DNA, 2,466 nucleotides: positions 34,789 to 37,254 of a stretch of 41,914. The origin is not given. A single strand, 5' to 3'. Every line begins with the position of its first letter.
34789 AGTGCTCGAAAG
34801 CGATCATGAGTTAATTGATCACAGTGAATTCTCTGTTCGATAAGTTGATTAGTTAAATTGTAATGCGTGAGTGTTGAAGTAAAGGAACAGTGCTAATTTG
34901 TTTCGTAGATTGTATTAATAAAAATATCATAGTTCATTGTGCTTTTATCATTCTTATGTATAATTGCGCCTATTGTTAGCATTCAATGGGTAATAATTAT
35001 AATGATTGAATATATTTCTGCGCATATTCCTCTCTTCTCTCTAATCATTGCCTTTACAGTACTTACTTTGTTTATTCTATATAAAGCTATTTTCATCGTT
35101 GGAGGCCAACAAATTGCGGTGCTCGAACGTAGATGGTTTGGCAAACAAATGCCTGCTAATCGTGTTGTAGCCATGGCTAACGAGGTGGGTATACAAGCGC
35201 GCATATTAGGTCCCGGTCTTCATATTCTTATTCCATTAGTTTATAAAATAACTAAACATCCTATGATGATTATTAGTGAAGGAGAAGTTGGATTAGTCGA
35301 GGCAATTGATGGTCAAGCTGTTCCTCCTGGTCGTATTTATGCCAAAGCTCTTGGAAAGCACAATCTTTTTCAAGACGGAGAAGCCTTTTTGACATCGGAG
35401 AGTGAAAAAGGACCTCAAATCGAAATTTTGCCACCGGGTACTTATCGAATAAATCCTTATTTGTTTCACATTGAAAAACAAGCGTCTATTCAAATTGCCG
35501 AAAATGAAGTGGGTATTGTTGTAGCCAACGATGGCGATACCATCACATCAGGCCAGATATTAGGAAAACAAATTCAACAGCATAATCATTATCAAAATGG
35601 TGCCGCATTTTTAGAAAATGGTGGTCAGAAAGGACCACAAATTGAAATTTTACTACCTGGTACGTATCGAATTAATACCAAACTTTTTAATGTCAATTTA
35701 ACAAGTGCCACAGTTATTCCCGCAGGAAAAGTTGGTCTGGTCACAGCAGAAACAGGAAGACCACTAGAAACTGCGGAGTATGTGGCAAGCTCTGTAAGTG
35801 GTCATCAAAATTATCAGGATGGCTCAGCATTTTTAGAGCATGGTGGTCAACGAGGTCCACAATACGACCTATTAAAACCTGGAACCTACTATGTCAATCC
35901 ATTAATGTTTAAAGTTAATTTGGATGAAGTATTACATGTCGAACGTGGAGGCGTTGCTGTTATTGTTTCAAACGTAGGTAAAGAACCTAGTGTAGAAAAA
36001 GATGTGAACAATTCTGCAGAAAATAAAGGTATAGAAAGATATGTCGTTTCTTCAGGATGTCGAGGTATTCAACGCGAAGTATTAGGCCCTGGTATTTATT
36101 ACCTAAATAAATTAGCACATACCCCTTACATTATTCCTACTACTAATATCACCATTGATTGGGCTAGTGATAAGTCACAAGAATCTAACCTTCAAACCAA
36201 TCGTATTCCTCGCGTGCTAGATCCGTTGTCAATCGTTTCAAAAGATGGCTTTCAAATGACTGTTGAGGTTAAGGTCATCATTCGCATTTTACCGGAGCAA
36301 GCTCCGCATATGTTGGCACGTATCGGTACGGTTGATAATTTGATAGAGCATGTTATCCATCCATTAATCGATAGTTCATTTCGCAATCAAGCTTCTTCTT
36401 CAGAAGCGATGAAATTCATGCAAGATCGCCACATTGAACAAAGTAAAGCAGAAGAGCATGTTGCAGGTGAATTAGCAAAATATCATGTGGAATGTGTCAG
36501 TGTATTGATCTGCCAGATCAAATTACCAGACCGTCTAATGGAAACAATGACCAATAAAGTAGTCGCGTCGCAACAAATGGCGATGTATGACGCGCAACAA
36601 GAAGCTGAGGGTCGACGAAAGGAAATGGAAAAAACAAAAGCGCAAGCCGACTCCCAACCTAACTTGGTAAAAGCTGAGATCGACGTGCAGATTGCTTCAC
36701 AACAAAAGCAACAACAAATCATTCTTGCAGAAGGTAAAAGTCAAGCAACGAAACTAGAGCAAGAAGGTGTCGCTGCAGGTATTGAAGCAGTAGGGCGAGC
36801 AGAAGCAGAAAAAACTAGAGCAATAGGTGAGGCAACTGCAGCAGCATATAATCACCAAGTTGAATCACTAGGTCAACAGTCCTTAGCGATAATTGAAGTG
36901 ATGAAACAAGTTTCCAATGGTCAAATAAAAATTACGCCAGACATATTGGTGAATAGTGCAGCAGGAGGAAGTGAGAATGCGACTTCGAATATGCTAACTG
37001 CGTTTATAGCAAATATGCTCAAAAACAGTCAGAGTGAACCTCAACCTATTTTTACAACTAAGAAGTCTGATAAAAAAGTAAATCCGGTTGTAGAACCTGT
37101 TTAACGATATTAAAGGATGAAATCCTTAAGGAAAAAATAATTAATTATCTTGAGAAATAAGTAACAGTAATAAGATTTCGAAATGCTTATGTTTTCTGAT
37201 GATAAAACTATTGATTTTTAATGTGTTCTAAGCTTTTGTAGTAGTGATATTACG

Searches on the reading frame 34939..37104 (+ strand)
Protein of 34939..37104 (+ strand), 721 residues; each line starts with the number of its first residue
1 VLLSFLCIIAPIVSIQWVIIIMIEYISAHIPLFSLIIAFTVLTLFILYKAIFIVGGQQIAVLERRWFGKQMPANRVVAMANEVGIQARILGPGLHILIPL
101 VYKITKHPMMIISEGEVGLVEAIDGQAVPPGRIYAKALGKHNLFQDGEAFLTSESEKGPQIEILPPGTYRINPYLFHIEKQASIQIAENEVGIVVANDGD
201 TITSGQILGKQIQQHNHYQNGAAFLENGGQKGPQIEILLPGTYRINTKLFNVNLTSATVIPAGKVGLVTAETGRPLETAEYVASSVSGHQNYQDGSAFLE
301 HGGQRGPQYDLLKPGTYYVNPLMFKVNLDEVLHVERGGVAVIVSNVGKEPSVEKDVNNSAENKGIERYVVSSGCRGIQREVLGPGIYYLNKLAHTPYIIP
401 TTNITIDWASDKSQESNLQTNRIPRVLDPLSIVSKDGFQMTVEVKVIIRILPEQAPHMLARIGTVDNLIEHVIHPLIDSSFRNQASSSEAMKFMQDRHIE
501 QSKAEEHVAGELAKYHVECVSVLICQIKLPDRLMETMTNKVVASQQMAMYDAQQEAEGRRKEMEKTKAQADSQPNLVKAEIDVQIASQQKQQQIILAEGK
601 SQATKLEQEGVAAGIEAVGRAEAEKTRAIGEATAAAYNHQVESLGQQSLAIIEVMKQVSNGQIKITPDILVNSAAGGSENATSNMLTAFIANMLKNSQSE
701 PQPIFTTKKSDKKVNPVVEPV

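Call 63: search_protein_families(library=pfam, proteins=[window:34939-37104:+], max_evalue=0.00001)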
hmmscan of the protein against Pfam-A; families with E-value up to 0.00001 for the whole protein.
window:34939-37104:+ (721 aa): 1 family
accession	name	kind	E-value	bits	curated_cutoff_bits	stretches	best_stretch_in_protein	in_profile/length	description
PF01145.31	Band_7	-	3.2e-22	79.9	23.6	1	368-556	9-169/176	SPFH domain / Band 7 family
